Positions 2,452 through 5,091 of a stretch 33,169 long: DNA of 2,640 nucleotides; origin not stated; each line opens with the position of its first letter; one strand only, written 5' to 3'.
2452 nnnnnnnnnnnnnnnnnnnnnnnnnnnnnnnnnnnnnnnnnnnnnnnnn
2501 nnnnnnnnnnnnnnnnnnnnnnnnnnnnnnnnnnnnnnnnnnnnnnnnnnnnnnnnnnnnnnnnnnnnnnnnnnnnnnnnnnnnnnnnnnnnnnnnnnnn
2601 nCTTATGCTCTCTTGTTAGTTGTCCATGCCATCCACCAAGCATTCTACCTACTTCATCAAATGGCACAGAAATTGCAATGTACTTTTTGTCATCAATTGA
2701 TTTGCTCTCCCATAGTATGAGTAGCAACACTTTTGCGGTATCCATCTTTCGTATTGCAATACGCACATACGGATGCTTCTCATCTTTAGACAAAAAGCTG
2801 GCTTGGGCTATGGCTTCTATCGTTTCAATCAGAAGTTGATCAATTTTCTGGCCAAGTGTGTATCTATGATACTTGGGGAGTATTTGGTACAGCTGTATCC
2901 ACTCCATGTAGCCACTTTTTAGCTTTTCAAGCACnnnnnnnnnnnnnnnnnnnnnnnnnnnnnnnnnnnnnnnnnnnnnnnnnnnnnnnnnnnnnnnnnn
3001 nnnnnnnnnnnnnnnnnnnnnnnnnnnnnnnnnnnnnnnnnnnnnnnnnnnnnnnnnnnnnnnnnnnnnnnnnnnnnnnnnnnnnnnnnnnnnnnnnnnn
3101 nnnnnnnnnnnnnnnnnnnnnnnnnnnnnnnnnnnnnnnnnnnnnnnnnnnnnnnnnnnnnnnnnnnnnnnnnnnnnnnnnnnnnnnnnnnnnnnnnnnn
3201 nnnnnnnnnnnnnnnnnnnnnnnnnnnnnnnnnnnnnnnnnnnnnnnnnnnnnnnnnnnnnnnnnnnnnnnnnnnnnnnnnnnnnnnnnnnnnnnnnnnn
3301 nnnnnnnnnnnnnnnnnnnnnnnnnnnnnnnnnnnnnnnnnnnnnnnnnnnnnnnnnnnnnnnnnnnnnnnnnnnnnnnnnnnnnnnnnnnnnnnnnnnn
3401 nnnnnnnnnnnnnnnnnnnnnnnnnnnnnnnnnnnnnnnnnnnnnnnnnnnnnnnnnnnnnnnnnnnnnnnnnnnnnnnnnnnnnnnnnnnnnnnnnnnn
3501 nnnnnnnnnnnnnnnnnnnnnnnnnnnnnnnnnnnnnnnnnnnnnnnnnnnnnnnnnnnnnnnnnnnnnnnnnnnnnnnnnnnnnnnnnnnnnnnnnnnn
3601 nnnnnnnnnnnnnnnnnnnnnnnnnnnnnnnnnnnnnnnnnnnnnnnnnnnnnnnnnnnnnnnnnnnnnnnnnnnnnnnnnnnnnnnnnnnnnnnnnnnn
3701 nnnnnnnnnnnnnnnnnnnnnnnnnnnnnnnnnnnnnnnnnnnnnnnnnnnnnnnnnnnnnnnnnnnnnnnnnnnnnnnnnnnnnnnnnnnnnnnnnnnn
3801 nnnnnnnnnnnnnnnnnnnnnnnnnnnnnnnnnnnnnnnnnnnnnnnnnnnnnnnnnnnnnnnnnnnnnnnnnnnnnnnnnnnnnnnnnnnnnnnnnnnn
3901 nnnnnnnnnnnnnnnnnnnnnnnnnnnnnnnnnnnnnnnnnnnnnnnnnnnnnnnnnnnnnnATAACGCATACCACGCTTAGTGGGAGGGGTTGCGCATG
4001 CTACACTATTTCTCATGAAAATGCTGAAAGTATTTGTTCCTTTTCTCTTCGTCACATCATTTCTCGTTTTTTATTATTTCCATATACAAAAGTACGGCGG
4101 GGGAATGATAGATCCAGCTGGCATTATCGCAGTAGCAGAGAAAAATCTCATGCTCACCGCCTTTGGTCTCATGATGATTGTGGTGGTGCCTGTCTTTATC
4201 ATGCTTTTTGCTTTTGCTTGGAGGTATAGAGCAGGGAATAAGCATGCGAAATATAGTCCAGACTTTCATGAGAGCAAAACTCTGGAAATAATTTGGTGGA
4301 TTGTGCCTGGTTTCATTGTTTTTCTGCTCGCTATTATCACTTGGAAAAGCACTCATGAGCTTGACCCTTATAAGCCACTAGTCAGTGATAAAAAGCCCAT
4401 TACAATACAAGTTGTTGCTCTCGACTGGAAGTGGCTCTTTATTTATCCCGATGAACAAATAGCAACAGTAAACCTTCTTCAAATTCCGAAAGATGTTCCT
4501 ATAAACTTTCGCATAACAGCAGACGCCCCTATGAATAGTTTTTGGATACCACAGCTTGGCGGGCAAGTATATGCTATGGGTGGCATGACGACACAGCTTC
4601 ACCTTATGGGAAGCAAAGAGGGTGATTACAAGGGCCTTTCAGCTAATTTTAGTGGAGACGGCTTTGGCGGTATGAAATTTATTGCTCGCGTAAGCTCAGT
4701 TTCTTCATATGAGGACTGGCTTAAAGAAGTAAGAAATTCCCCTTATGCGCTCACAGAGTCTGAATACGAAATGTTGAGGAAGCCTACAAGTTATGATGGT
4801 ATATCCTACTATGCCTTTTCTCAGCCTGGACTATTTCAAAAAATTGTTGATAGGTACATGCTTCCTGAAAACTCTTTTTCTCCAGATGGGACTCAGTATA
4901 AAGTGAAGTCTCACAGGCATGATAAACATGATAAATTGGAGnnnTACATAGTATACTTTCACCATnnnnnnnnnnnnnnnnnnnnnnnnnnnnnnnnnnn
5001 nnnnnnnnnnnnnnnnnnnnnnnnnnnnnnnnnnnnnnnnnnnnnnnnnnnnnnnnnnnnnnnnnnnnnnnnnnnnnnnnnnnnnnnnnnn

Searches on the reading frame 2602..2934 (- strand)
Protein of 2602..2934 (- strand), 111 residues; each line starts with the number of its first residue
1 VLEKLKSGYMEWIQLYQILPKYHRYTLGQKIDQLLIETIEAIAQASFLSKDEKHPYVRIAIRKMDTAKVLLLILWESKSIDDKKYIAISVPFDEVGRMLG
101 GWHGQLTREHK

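Call 8: search_protein_families(library=pfam, max_evalue=0.01, proteins=[window:2602-2934:-])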
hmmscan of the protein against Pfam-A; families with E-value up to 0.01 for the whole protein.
window:2602-2934:- (111 aa): 2 families
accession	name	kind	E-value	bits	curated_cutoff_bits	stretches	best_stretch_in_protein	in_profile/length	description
PF22296.2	bAvd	-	3.8e-09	37.4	40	1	15-103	17-104/107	bAvd-like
PF05635.17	23S_rRNA_IVP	-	0.0099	16.5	33.8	0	11-100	15-105/106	23S rRNA-intervening sequence protein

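Call 9: search_protein_families(library=ncbifam, max_evalue=0.01, proteins=[window:2602-2934:-])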
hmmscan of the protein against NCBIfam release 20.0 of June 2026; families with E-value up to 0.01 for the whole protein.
window:2602-2934:- (111 aa): 1 family
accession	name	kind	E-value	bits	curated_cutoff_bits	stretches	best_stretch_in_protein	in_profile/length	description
NF033474.1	DivGenRetAVD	equivalog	8.2e-14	51.8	80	1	4-102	6-102/104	diversity-generating retroelement protein Avd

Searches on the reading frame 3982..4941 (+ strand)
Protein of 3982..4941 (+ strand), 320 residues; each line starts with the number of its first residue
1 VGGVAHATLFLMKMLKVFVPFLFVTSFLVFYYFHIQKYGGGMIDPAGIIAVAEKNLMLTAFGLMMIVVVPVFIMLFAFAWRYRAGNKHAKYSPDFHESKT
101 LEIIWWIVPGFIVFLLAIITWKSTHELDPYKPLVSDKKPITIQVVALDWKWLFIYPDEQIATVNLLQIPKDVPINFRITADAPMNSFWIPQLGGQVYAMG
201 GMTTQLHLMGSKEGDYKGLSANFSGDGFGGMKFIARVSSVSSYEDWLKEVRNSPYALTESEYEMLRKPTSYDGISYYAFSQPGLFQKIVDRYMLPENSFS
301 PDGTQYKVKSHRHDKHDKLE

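Call 8: search_protein_families(library=pfam, max_evalue=0.01, proteins=[window:3982-4941:+])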
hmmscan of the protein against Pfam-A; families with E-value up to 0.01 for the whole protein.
window:3982-4941:+ (320 aa): 3 families
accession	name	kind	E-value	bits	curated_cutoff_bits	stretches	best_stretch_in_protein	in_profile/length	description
PF06481.20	COX_ARM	-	1.5e-09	38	23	1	251-295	1-45/46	COX Aromatic Rich Motif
PF02790.20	COX2_TM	-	1.5e-06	28.7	22.8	1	59-119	25-84/88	Cytochrome C oxidase subunit II, transmembrane domain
PF00116.26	COX2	-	8.5e-05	22.9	22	1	161-229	43-111/120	Cytochrome C oxidase subunit II, periplasmic domain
